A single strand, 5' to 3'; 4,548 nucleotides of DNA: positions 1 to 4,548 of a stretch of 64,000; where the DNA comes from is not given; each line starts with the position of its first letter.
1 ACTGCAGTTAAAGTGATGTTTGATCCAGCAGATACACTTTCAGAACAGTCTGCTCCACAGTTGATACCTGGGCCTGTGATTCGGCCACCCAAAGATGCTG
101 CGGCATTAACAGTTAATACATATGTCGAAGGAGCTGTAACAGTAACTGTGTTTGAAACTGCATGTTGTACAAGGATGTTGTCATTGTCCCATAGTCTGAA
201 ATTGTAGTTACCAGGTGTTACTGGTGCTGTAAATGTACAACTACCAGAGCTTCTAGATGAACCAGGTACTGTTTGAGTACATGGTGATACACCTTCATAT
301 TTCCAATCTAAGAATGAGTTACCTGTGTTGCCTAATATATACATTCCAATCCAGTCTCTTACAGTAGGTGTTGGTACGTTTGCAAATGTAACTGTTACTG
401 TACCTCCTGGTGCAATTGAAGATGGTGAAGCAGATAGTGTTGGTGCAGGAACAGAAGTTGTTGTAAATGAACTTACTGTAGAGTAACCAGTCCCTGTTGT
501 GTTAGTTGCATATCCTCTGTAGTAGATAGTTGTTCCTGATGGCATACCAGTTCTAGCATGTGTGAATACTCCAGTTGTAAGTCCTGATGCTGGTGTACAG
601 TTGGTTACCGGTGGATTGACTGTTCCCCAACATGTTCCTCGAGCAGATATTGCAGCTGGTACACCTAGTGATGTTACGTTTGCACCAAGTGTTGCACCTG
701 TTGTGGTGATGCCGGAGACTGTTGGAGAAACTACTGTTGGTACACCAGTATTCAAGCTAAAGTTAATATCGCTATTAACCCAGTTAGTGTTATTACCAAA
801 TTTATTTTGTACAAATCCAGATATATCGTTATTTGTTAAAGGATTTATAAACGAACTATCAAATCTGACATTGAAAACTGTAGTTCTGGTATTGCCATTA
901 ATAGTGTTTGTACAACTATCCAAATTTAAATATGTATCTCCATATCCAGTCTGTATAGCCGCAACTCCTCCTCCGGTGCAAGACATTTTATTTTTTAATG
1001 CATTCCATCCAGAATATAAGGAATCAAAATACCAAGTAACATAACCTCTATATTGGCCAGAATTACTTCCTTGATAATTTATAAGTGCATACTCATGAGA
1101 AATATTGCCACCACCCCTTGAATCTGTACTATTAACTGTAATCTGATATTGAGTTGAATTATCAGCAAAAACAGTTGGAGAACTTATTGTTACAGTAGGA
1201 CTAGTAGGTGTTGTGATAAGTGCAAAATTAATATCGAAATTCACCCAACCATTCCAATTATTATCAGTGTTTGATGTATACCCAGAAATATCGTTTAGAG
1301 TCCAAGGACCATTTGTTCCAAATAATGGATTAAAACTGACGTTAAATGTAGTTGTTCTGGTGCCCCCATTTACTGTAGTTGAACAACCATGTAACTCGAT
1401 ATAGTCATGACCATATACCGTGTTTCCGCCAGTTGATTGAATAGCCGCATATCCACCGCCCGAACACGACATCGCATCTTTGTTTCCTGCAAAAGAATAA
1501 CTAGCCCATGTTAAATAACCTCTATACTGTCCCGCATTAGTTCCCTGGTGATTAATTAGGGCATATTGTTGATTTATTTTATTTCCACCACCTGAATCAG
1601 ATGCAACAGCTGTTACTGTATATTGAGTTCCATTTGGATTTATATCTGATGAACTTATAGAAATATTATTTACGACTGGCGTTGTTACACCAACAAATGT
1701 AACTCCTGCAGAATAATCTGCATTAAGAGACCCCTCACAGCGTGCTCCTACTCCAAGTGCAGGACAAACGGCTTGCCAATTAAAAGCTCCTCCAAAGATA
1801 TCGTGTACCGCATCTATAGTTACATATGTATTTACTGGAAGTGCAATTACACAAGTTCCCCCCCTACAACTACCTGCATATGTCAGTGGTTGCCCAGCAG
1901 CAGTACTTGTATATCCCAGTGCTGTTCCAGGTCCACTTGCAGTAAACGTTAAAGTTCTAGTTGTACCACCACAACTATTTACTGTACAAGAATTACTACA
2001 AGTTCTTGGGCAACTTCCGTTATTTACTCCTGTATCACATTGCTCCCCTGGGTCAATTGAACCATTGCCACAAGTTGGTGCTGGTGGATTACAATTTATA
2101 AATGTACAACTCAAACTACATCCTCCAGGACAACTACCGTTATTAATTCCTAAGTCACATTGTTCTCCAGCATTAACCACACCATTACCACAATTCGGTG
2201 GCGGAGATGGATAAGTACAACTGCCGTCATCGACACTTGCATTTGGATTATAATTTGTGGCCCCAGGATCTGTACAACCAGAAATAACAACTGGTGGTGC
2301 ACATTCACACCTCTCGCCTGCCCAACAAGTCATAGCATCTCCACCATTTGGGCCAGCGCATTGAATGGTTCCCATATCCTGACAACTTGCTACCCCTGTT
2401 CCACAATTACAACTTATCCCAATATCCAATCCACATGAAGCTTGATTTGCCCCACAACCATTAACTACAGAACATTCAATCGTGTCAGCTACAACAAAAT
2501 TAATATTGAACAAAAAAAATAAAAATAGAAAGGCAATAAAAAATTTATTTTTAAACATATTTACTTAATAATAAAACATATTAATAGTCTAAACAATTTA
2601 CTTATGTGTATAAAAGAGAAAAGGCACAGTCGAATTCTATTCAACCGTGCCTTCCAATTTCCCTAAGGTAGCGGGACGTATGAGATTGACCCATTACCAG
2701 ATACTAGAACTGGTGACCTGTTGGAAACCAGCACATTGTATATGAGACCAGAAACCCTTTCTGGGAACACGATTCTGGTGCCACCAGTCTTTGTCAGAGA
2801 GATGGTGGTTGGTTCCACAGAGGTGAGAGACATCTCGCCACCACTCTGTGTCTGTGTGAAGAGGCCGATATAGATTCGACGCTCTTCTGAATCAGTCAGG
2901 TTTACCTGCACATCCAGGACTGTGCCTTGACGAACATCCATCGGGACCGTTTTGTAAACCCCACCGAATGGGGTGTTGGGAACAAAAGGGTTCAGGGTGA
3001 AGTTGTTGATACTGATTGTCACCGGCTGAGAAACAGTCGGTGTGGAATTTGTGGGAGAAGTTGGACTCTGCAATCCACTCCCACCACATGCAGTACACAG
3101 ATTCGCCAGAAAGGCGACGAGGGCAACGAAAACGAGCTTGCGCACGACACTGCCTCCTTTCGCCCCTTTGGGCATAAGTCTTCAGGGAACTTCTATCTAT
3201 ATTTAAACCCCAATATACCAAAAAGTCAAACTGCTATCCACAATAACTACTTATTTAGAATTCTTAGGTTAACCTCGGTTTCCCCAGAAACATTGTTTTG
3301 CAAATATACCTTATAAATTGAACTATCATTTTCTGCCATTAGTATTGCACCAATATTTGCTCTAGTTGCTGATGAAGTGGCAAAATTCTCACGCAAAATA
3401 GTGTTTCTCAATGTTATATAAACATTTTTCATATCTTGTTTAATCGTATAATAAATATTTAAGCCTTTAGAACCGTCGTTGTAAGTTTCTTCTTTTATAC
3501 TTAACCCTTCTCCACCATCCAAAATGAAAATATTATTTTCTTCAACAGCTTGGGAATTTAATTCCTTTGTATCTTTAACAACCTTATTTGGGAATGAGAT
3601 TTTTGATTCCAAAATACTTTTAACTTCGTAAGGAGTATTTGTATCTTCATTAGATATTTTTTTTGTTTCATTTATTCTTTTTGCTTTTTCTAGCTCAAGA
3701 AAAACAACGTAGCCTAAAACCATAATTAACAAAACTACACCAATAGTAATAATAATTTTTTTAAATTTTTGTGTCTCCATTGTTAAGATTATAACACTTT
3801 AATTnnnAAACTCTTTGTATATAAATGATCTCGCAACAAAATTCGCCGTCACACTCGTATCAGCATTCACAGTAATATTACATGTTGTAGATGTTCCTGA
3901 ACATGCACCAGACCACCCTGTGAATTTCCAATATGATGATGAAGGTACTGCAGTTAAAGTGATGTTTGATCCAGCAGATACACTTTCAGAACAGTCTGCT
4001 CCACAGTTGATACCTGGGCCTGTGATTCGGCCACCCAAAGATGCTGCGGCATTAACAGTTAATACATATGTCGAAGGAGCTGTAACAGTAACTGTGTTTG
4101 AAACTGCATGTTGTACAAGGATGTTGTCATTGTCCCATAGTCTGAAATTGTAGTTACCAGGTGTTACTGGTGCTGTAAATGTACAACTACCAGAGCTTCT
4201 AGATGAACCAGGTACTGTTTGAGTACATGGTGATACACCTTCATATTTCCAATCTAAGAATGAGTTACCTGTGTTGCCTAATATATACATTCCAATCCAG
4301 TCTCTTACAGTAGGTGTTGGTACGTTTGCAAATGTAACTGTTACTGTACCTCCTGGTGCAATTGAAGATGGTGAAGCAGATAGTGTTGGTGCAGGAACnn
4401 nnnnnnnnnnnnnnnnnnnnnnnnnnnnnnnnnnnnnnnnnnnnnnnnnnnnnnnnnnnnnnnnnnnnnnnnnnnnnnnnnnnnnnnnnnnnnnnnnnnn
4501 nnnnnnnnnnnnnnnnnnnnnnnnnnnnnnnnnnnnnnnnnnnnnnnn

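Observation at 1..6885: Two tandem giant Cys-rich-repeat surface protein genes sharing an identical ~725-nt 3' end plus internal perfect repeats: a recombination/variation substrate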

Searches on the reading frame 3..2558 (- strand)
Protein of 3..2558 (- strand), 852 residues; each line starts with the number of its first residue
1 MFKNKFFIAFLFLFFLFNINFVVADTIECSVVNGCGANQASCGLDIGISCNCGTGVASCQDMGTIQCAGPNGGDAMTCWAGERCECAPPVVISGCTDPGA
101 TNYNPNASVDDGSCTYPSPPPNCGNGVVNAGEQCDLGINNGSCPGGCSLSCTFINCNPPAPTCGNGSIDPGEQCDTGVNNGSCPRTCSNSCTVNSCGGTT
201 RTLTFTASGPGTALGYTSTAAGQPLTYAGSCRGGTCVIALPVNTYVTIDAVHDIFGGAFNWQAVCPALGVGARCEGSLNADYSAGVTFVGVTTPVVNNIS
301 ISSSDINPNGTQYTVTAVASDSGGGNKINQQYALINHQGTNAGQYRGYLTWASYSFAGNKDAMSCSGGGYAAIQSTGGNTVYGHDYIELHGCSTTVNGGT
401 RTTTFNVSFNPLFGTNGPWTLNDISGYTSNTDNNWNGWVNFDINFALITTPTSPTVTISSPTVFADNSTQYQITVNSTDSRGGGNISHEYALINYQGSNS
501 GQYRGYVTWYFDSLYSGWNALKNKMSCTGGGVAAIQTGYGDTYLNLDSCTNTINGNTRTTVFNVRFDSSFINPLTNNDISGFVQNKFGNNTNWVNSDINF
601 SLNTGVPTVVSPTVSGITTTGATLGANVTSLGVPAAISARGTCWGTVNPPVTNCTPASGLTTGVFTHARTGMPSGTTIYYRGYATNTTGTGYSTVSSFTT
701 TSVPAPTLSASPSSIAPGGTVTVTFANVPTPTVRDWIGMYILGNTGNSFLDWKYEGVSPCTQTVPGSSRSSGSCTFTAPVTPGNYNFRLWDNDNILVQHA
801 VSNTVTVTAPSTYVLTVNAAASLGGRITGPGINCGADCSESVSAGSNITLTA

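Call 11: search_protein_families(library=pfam, proteins=[window:3-2558:-], max_evalue=0.01)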
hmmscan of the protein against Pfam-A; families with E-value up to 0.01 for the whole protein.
window:3-2558:- (852 aa): 0 families

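Call 12: search_protein_families(library=ncbifam, proteins=[window:3-2558:-], max_evalue=0.01)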
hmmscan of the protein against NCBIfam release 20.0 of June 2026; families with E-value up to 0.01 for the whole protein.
window:3-2558:- (852 aa): 1 family
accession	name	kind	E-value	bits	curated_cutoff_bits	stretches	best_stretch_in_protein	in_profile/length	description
TIGR02232.1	myxo_disulf_rpt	repeat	0.00049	19.8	20.8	0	121-152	2-31/38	cysteine-rich acidic repeat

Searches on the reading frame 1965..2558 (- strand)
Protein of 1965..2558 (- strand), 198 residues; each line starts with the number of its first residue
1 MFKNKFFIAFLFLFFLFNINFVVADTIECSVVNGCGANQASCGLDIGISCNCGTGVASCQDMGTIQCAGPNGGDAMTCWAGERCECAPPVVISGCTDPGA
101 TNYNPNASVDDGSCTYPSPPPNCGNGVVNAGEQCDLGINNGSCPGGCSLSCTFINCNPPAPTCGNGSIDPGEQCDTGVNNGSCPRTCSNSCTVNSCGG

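Call 42: search_protein_families(library=pfam, proteins=[window:1965-2558:-], max_evalue=10)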
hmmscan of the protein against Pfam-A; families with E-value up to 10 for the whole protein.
seq(198 aa): 1 family
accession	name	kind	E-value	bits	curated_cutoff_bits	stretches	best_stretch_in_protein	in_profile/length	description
PF21976.1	SMIM43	-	0.0082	16.6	27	1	9-40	14-45/63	Small integral membrane protein 43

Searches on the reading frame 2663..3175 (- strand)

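Call 11: search_protein_families(library=pfam, proteins=[window:2663-3175:-], max_evalue=0.01)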
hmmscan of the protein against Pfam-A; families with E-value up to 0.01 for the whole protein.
window:2663-3175:- (170 aa): 0 families

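Call 12: search_protein_families(library=ncbifam, proteins=[window:2663-3175:-], max_evalue=0.01)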
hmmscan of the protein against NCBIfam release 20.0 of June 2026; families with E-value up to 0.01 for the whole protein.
window:2663-3175:- (170 aa): 1 family
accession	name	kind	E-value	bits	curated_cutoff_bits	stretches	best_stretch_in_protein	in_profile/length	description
NF058595.1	invert_tail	domain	0.00067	20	37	1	12-54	54-95/113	lipo-invert putative C-terminal anchoring domain-containing protein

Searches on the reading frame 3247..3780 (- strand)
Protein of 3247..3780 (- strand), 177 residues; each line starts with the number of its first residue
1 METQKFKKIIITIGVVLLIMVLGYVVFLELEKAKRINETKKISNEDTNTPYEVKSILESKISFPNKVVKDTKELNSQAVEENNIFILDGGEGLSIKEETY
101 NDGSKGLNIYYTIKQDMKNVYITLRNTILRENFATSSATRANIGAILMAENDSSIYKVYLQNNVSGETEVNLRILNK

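Call 11: search_protein_families(library=pfam, proteins=[window:3247-3780:-], max_evalue=0.01)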
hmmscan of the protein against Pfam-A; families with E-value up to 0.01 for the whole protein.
window:3247-3780:- (177 aa): 1 family
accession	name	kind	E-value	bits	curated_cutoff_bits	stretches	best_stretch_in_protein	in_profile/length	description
PF20187.3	DUF6550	-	0.0065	17.2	27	1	3-74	5-77/190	Family of unknown function (DUF6550)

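Call 12: search_protein_families(library=ncbifam, proteins=[window:3247-3780:-], max_evalue=0.01)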
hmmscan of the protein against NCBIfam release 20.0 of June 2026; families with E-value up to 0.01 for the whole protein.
window:3247-3780:- (177 aa): 0 families

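Call 14: find_encoding_contigs(protein=window:3247-3780:-, flank=10000, max_places=10)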
Protein window:3247-3780:- (177 aa): 23 contigs read that carry it; 10 places shown.
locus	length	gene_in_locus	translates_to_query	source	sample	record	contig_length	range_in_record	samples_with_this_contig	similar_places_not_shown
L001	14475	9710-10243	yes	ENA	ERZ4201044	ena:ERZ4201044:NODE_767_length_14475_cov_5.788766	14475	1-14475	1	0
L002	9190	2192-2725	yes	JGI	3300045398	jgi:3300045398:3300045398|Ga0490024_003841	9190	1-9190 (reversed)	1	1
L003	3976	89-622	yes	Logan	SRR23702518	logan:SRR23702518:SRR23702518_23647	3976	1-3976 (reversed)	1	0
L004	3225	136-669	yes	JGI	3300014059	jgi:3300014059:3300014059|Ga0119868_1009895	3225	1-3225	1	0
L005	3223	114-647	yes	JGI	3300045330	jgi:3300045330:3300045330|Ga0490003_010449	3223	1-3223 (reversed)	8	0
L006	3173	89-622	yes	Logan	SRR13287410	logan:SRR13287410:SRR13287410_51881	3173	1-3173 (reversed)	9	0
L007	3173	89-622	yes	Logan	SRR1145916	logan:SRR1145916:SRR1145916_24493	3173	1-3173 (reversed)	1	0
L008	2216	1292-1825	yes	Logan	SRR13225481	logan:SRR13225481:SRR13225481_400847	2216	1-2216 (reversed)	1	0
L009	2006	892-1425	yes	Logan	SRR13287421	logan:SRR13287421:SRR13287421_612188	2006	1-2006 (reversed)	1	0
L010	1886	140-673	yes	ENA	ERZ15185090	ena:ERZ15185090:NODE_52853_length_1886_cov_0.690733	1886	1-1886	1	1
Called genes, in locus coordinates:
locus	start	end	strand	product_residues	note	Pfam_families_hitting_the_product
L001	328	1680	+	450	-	PF00092:VWA, PF13519:VWA_2, PF13768:VWA_3 (weak)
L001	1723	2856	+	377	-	PF01098:FTSW_RODA_SPOVE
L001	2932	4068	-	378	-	PF13477:Glyco_trans_4_2, PF13439:Glyco_transf_4, PF13579:Glyco_trans_4_4, PF00534:Glycos_transf_1, PF13692:Glyco_trans_1_4, PF13524:Glyco_trans_1_2 (weak)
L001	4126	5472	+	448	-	PF02397:Bac_transf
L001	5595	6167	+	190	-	-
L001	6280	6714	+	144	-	-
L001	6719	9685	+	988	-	PF18998:Flg_new_2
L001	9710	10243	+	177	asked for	-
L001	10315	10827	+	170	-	-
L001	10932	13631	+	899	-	PF18998:Flg_new_2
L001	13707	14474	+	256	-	?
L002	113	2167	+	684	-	PF18998:Flg_new_2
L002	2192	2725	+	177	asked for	-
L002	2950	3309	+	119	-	-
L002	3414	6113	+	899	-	PF18998:Flg_new_2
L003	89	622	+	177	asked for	-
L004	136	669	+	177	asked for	-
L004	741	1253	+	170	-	-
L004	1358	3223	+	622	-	?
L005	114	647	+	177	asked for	-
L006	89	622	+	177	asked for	-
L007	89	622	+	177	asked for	-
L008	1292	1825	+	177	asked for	-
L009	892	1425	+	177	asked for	-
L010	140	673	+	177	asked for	-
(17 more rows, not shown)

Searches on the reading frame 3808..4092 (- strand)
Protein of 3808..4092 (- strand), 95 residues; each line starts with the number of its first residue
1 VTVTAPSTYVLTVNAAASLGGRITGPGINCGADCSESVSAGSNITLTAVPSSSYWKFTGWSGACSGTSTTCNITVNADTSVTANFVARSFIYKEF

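Call 42: search_protein_families(library=pfam, proteins=[window:3808-4077:-], max_evalue=10)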
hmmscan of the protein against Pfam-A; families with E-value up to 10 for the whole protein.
seq(90 aa): 2 families
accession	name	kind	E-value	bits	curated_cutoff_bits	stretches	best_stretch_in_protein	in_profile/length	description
PF18998.6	Flg_new_2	-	4.5e-14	52.6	23.6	1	7-82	2-71/73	Divergent InlB B-repeat domain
PF09479.16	Flg_new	-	0.0003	21.3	27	1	26-78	9-64/65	Listeria-Bacteroides repeat domain (List_Bact_rpt)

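Call 45: find_homologous_proteins(query=window:3808-4092:-, max_evalue=0.001)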
Query window:3808-4092:- (95 aa): 7 proteins with E <= 0.001 among 27 candidates.
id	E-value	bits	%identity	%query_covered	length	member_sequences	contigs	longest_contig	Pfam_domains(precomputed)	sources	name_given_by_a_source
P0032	2.4e-34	135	68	100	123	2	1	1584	PF18998.7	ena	-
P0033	1.2e-13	69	50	60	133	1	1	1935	PF18998.7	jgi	-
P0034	9.8e-12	63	57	48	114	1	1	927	PF18998.7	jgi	jgi:uncharacterized repeat protein (TIGR02543 family)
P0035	1.7e-10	59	57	64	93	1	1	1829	PF18998.7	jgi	jgi:hypothetical protein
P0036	1.6e-8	52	47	54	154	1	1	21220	PF18998.7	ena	-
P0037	6.9e-6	44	34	87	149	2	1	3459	PF18998.7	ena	-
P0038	2.7e-4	39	43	84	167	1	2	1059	-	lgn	-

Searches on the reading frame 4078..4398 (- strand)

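Call 42: search_protein_families(library=pfam, proteins=[window:4078-4398:-], max_evalue=10)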
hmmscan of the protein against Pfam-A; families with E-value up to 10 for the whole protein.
seq(107 aa): 3 families
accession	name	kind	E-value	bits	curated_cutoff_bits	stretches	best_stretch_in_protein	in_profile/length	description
PF22352.2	K319L-like_PKD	-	0.037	14.5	27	1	48-105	29-84/84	K319L-like, PKD domain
PF14686.12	fn3_3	-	0.037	14.2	24.4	1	69-107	34-69/75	Polysaccharide lyase family 4, domain II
PF17808.7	fn3_PAP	-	0.075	13.5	33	1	17-43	16-41/118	Fn3-like domain from Purple Acid Phosphatase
